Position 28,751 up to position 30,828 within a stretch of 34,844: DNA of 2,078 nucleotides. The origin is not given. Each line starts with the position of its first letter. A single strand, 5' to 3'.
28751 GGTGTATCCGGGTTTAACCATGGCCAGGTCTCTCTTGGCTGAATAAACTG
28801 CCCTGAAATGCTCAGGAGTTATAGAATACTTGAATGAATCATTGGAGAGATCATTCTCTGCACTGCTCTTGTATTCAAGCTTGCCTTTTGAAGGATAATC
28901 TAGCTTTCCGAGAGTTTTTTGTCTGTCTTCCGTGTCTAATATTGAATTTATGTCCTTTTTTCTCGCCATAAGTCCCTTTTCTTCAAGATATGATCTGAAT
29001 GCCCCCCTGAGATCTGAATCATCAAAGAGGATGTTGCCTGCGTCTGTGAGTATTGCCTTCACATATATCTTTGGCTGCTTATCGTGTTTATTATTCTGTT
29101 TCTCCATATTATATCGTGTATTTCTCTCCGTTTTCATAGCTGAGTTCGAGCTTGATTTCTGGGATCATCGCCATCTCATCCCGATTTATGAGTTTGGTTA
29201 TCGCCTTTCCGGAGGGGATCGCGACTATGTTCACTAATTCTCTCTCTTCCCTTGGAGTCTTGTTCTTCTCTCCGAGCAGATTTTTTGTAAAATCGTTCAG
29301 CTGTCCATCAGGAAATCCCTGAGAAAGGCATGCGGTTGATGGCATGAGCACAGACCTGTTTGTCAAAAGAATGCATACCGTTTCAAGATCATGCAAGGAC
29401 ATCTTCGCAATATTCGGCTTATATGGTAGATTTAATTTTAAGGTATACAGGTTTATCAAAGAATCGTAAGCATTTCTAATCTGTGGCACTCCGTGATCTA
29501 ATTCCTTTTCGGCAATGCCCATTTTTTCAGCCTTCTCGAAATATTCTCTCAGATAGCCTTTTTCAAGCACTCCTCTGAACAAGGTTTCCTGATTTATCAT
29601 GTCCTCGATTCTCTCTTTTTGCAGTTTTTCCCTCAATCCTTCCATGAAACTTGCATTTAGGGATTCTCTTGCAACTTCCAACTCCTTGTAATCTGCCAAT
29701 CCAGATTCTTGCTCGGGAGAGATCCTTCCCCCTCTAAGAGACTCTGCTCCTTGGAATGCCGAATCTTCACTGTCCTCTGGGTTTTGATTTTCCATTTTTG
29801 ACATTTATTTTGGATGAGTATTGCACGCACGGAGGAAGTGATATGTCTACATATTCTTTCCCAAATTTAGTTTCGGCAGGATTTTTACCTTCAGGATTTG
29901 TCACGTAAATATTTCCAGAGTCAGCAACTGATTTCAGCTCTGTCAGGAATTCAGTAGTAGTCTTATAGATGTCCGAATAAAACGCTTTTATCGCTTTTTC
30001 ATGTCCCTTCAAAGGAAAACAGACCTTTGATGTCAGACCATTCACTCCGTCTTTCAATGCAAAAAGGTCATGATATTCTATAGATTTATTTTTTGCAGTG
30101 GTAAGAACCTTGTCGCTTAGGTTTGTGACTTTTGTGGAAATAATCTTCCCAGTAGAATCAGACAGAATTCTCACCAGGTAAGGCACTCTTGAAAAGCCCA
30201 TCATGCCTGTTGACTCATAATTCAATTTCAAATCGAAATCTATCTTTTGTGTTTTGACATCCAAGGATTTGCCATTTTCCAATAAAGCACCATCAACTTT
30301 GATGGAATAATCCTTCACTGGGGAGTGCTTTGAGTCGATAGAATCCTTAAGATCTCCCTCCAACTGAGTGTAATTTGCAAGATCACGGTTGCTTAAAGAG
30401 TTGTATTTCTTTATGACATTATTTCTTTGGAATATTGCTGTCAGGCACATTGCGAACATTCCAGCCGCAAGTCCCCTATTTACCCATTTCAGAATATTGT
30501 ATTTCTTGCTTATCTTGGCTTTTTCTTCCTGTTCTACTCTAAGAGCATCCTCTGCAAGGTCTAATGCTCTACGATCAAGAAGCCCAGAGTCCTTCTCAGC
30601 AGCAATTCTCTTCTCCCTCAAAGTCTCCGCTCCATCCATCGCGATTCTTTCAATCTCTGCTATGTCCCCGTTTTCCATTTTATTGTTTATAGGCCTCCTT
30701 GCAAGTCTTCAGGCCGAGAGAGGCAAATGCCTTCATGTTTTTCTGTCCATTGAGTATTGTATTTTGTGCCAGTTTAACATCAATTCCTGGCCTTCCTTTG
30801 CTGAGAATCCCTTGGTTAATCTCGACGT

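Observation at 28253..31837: Four-gene operon: APH-like kinase, two paralogs sharing a Ser/Thr-containing N-terminal motif (one membrane-anchored), and a HAD phosphatase-like protein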

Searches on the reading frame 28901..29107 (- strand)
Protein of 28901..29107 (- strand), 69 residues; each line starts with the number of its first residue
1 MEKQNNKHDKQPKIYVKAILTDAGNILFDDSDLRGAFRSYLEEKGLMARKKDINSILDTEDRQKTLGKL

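Call 49: search_solved_structures(query=window:28901-29107:-, max_evalue=10, show_alignments=5)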
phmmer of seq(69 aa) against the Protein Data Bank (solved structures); distinct sequences matched with E-value up to 10: 4.
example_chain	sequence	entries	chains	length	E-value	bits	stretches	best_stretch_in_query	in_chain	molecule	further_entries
4o87_A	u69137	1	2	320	0.017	18.8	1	6-61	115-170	N-tagged Nuclease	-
4o88_A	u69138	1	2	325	0.018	18.7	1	6-61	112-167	N-tagged Nuclease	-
4lvn_P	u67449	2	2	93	0.48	14.2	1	26-58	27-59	Subtilisin-like serine protease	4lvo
5v77_A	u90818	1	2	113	0.71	13.7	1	17-66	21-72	Uncharacterized protein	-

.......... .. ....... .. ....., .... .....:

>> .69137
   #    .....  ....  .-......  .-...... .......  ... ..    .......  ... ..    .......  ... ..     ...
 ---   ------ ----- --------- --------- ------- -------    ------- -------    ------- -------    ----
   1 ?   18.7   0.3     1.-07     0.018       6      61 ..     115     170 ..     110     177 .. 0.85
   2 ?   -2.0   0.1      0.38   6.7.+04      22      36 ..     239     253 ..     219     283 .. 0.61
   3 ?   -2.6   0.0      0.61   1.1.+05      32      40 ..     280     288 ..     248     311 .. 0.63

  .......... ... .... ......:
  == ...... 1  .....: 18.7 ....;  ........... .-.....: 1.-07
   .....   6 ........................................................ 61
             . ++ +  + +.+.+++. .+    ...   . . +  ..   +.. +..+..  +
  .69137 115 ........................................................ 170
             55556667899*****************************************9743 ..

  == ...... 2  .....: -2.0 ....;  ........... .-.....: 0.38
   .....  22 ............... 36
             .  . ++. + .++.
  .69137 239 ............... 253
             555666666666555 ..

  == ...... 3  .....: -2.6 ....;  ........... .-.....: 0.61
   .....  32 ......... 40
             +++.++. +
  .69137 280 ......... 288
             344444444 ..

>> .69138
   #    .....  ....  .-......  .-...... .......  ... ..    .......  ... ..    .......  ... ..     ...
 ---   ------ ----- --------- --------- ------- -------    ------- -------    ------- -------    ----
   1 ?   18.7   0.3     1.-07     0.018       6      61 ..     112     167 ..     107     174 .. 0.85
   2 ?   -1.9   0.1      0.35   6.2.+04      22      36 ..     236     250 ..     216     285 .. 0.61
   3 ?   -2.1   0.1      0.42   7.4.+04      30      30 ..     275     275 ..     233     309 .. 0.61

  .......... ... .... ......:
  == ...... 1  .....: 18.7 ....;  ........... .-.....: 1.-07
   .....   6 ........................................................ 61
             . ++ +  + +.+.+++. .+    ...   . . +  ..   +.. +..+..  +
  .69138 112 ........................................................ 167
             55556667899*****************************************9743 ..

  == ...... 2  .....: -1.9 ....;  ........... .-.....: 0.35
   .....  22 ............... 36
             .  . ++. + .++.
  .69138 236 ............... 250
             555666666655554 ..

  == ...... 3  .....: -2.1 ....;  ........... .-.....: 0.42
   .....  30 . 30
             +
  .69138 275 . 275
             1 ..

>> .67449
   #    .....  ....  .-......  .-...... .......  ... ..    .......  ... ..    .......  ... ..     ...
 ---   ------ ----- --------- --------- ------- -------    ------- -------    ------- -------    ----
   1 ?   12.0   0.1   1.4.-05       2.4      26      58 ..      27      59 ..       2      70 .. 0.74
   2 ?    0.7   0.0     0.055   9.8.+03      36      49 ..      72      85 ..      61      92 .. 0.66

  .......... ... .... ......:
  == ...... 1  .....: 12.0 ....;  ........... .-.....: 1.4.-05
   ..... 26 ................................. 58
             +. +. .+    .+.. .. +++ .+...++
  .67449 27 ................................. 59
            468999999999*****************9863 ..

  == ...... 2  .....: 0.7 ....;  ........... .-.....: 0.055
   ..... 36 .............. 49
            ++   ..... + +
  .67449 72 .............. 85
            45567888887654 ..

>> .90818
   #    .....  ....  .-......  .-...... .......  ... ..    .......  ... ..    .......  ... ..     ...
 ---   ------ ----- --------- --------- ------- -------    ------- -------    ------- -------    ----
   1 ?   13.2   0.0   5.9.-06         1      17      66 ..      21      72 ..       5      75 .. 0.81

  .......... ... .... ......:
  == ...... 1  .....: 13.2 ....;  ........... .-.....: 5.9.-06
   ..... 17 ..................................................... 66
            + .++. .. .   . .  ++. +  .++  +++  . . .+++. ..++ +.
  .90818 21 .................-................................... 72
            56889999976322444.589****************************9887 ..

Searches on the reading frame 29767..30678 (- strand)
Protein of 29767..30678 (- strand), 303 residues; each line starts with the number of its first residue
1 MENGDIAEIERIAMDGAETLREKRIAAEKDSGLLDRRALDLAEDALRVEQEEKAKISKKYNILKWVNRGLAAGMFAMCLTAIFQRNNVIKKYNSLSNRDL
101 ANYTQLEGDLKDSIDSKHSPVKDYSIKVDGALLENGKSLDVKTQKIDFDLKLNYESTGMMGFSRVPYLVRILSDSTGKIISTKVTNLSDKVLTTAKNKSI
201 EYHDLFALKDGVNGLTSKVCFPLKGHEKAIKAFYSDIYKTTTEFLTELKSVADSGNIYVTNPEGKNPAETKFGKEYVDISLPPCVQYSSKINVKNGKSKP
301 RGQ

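Call 5: search_protein_families(library=pfam, proteins=[window:29767-30678:-], max_evalue=0.1)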
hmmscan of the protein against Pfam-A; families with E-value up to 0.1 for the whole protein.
window:29767-30678:- (303 aa): 0 families

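Call 6: search_protein_families(library=ncbifam, proteins=[window:29767-30678:-], max_evalue=0.1)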
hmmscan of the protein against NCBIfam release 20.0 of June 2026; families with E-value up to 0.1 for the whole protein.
window:29767-30678:- (303 aa): 0 families

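Call 9: find_homologous_proteins(query=window:29767-30678:-, max_evalue=0.01)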
Query window:29767-30678:- (303 aa): 1 proteins with E <= 0.01 among 1935 candidates.
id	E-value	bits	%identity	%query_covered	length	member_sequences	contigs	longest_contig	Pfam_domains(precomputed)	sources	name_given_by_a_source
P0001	3.1e-194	662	100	100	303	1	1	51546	-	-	-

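Call 12: find_encoding_contigs(protein=P0001, flank=10000, max_places=6)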
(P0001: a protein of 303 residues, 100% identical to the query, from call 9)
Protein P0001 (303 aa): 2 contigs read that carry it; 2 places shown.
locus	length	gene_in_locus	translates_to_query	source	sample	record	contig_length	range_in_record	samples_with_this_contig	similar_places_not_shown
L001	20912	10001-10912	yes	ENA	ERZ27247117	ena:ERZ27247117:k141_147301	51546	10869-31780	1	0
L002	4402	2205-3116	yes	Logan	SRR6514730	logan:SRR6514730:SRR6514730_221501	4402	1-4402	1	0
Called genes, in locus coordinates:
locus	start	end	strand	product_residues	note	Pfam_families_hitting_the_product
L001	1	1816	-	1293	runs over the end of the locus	PF00521:DNA_topoisoIV, PF14890:Intein_splicing, PF00521:DNA_topoisoIV, PF03989:DNA_gyraseA_C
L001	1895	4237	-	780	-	PF02518:HATPase_c, PF00204:DNA_gyraseB, PF14890:Intein_splicing, PF01751:Toprim, PF00986:DNA_gyraseB_C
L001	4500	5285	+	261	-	-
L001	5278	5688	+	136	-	PF01866:Diphthamide_syn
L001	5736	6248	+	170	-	-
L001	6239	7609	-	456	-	PF18780:HNH_repeat (faint)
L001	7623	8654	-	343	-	-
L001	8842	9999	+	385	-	PF01636:APH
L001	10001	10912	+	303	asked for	-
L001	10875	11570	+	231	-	-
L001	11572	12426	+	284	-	PF00702:Hydrolase, PF13419:HAD_2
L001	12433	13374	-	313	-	PF04014:MazE_antitoxin (weak)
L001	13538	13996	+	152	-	-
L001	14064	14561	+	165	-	-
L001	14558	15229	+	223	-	-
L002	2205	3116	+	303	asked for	-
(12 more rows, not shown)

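Call 24: search_protein_families(library=padloc, proteins=[window:29767-30678:-], max_evalue=0.1)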
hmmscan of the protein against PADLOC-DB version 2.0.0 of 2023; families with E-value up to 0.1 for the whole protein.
window:29767-30678:- (303 aa): 0 families

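Call 25: search_protein_families(library=phrogs, proteins=[window:29767-30678:-], max_evalue=0.1)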
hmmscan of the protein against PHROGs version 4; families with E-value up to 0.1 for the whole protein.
window:29767-30678:- (303 aa): 0 families

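Call 38: search_protein_representatives(alignment_id=A4)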
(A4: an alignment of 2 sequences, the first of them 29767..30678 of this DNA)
Query: 2 sequences, 303 profile positions. Proteins with E-value up to 0.001 (for the whole library): 4; up to 1e-10: 3; up to 1e-30: 2. The best 4 are listed.
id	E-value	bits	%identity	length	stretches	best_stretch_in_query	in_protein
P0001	2.6e-206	700.0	-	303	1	1-303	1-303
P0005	1.1e-42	162.7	-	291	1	1-299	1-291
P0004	6.8e-14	68.2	-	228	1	1-52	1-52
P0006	2.9e-05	39.9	-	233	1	5-73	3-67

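Call 40: find_encoding_contigs(protein=P0006, flank=10000)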
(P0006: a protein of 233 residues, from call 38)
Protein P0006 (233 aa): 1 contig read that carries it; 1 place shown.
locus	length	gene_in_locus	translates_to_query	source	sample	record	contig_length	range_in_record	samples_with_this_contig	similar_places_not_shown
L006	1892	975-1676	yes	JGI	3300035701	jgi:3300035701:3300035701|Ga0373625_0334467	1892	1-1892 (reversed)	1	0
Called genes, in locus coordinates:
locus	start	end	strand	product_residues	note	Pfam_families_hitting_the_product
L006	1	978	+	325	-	?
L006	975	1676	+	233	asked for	-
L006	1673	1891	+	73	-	?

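Call 41: list_cluster_members(proteins=[P0006, P0005, P0003])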
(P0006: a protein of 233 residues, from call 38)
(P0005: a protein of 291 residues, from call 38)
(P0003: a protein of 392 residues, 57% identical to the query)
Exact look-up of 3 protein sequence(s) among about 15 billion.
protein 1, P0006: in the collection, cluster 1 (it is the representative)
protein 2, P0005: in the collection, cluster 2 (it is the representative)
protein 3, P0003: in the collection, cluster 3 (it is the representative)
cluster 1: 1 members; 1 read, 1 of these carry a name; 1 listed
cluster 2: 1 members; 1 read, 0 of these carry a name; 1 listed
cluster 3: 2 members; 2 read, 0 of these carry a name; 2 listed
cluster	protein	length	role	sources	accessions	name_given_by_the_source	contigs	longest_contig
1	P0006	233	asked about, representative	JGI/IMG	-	hypothetical protein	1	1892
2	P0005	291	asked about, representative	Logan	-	-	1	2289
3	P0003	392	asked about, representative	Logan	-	-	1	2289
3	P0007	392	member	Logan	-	-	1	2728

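Call 44: find_encoding_contigs(protein=P0007, flank=10000)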
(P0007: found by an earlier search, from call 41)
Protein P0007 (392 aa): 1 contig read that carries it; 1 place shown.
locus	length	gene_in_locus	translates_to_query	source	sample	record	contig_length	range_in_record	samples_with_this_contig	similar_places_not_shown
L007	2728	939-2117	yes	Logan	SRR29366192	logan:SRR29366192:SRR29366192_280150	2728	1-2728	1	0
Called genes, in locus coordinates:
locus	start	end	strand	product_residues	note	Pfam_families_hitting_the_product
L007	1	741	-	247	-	?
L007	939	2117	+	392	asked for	PF01636:APH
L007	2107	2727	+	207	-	?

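Call 45: find_encoding_contigs(protein=P0005, flank=10000, max_places=10)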
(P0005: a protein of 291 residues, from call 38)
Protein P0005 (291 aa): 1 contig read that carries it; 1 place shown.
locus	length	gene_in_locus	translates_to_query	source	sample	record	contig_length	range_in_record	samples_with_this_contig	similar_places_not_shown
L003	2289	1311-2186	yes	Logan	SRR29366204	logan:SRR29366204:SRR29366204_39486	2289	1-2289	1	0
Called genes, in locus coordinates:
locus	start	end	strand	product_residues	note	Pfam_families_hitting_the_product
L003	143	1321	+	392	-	PF01636:APH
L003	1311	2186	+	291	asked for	-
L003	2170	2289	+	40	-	?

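Call 77: search_solved_structures(query=window:29767-30678:-, max_evalue=1)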
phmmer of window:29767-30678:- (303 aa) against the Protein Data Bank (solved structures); distinct sequences matched with E-value up to 1: 1.
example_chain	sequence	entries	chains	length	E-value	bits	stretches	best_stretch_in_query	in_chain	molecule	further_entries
4zf7_A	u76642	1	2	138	0.036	16.6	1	152-247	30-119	Interleukin 2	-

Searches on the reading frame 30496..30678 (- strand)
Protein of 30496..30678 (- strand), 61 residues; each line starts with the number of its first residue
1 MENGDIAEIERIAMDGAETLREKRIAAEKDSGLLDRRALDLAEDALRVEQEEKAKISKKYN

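Call 78: search_solved_structures(query=A3, max_evalue=10, show_alignments=3)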
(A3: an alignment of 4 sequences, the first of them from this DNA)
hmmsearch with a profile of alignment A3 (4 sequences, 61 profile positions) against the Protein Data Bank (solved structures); distinct sequences matched with E-value up to 10: 8.
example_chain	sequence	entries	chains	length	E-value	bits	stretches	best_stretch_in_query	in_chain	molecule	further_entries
3df8_A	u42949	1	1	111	0.93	12.8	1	22-52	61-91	possible HxlR family transcriptional factor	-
3lk5_A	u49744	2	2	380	0.95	12.8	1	10-44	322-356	Geranylgeranyl pyrophosphate synthase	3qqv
6dv2_G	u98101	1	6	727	1.1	12.7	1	2-36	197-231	Trifunctional enzyme subunit alpha, mitochondrial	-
5zqz_A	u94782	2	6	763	1.2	12.5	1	2-36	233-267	Trifunctional enzyme subunit alpha, mitochondrial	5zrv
4nyt_C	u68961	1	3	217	1.8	11.9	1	6-46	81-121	Ficolin-2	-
2j3f_D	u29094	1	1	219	1.8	11.9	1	6-46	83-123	FICOLIN-2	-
2j0g_A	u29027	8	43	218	1.9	11.9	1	6-46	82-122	FICOLIN-2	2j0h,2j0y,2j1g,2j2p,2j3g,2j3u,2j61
2j3f_A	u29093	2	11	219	1.9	11.9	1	6-46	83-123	FICOLIN-2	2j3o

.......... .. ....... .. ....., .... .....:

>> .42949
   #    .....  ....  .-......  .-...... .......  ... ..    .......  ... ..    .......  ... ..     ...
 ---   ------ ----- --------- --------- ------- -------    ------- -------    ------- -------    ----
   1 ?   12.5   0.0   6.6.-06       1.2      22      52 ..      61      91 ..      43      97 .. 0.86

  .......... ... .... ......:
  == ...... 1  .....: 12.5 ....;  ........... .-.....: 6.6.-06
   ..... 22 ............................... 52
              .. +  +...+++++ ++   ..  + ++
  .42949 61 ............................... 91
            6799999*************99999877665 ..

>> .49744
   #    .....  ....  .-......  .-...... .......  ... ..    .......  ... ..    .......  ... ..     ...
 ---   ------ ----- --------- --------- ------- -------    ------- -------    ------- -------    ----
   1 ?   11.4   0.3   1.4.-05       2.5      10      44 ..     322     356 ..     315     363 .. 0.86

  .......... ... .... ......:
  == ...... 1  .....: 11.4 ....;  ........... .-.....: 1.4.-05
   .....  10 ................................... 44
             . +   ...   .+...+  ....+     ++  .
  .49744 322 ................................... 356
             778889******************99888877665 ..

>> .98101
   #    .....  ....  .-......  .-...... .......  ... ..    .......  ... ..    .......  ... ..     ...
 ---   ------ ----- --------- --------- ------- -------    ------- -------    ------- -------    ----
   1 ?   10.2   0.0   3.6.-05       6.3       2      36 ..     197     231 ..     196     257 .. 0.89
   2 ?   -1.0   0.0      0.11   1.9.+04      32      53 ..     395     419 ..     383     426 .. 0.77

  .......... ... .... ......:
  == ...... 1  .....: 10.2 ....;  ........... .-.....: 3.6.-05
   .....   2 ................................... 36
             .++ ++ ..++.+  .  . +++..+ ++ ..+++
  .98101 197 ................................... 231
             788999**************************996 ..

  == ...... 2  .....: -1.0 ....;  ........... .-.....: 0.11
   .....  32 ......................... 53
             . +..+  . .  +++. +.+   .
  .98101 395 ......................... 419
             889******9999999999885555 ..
